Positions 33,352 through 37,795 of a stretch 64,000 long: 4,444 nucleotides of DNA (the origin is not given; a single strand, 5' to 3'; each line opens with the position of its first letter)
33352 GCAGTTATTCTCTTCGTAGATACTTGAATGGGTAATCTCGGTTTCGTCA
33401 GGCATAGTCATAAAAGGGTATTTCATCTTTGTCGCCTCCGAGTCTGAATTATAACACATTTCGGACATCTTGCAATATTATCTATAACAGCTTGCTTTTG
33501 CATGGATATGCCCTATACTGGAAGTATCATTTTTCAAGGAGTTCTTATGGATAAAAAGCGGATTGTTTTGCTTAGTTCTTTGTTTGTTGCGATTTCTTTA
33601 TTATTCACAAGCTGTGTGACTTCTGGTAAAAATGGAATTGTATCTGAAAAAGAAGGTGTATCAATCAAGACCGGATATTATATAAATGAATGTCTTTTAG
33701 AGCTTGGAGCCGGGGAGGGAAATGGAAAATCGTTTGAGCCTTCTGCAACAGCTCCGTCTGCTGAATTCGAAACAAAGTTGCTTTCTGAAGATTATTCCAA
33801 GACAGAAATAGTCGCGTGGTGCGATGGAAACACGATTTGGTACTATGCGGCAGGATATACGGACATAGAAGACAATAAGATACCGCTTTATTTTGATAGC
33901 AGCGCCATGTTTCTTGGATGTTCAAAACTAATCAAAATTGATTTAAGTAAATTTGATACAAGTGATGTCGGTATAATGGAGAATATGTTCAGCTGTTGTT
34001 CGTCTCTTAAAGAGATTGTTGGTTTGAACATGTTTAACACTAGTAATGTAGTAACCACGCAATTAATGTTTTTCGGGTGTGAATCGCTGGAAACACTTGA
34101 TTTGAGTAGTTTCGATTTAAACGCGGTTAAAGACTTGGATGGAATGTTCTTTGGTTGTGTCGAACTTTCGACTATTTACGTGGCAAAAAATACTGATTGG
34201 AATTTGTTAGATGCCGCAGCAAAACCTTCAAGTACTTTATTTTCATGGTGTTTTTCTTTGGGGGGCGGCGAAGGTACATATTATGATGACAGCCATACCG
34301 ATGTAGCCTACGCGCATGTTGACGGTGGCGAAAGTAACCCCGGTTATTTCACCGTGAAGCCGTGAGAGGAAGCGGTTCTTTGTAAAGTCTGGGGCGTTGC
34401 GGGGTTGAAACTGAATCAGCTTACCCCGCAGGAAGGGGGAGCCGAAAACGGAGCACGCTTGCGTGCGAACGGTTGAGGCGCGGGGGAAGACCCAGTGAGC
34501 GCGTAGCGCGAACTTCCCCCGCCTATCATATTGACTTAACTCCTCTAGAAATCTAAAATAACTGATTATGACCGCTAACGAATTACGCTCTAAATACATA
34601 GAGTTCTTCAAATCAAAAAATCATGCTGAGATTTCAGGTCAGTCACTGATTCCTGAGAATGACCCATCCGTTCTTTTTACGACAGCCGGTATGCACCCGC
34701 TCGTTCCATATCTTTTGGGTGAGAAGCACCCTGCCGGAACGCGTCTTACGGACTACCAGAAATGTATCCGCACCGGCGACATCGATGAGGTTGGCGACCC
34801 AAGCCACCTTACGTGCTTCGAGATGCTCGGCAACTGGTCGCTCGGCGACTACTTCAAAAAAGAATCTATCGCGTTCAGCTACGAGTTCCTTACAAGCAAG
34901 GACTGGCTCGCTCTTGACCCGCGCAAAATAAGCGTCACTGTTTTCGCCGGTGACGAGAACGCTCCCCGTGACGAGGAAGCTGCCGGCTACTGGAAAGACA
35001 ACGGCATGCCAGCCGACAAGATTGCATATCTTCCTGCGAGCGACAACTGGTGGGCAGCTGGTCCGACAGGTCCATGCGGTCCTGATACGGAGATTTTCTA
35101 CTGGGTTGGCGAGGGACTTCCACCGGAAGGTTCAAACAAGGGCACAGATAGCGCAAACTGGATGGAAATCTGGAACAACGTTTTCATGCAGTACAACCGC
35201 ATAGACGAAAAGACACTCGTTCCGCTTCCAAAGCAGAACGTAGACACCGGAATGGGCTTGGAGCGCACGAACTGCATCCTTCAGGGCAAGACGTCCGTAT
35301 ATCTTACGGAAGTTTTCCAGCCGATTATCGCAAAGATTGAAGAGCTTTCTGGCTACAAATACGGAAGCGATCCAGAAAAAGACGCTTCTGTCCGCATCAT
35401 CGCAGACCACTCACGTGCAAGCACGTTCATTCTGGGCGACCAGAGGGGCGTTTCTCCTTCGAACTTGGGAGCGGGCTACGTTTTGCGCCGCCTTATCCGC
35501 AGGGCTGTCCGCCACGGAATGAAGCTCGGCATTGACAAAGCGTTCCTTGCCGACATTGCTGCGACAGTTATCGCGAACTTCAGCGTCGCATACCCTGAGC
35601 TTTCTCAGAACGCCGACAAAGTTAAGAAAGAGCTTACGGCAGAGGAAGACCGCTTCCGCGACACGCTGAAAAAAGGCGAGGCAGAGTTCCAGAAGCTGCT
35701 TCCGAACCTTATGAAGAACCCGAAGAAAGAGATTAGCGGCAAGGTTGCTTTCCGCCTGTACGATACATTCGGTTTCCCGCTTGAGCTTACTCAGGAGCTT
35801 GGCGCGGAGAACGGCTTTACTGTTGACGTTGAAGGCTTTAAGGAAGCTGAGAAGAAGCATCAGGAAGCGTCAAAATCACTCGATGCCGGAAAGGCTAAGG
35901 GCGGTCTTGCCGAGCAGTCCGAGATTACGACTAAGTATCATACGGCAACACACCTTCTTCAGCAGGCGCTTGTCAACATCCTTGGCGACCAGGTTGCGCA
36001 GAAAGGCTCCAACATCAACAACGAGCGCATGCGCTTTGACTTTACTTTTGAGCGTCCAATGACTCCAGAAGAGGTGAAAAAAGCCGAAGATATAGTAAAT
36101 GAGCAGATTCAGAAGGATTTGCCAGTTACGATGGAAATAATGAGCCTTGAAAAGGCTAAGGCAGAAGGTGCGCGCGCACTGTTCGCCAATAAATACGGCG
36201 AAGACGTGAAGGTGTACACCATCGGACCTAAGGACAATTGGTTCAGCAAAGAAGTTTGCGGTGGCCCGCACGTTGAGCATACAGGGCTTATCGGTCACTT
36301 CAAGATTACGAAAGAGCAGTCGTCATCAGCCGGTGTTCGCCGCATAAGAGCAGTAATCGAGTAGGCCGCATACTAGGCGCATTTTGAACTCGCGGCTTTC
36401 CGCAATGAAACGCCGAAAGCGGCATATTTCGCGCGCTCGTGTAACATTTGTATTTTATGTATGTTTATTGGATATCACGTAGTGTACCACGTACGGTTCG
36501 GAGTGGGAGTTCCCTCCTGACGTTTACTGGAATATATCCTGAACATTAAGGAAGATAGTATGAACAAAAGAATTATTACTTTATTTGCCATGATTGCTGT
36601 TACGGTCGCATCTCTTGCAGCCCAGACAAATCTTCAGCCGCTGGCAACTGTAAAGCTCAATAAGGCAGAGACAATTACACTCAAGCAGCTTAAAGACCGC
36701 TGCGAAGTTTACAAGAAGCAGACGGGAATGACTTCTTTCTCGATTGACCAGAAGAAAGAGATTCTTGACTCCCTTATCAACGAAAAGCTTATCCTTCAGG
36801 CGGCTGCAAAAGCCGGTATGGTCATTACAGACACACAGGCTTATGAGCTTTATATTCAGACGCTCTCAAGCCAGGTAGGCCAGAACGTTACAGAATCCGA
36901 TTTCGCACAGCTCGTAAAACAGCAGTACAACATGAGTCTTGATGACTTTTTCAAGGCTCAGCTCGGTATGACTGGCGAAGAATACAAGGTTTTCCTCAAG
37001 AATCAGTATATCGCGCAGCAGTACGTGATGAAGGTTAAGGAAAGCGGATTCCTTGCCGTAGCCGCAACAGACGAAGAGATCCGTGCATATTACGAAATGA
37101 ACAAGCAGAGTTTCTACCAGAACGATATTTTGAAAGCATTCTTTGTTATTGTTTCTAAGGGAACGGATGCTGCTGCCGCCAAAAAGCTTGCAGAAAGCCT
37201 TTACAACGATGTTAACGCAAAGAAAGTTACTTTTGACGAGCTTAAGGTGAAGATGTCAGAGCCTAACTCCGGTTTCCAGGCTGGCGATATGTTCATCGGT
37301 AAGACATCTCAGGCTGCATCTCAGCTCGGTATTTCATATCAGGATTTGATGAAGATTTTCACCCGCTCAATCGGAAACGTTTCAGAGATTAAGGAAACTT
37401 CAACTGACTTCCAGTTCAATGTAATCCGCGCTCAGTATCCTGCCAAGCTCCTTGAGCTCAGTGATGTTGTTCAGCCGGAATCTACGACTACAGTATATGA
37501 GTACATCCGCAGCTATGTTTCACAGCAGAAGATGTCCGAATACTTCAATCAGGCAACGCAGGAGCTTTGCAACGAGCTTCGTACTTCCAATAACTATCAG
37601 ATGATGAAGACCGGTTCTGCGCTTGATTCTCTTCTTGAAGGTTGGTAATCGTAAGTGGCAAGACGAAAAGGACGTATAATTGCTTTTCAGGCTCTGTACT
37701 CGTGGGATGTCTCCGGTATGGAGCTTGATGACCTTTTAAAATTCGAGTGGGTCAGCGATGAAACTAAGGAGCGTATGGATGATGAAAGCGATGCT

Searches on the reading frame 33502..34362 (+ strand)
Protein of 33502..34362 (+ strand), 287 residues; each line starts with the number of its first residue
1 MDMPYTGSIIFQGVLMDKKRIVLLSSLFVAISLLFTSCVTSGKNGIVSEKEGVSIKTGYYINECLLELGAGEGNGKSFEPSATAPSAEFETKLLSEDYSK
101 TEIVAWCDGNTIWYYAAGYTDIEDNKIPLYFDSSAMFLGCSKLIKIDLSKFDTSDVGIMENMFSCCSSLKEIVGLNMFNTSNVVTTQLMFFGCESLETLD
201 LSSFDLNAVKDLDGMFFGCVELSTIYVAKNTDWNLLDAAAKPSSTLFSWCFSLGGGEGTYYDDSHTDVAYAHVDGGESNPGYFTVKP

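Call 38: search_protein_families(library=pfam, proteins=[window:33502-34362:+], max_evalue=0.00001)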
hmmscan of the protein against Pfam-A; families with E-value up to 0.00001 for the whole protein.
window:33502-34362:+ (287 aa): 1 family
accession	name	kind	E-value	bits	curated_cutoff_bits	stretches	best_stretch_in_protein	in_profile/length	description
PF03382.20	DUF285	-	6.7e-15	55.3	25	1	134-223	4-89/120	Mycoplasma protein of unknown function, DUF285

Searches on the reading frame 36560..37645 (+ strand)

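Call 100: search_protein_families(library=pfam, proteins=[window:36560-37645:+], max_evalue=0.00001)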
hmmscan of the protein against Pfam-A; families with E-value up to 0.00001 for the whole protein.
window:36560-37645:+ (362 aa): 1 family
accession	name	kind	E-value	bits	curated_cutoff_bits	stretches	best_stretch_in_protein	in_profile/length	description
PF13145.12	Rotamase_2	-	3.5e-07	31.5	27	1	170-303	2-119/121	PPIC-type PPIASE domain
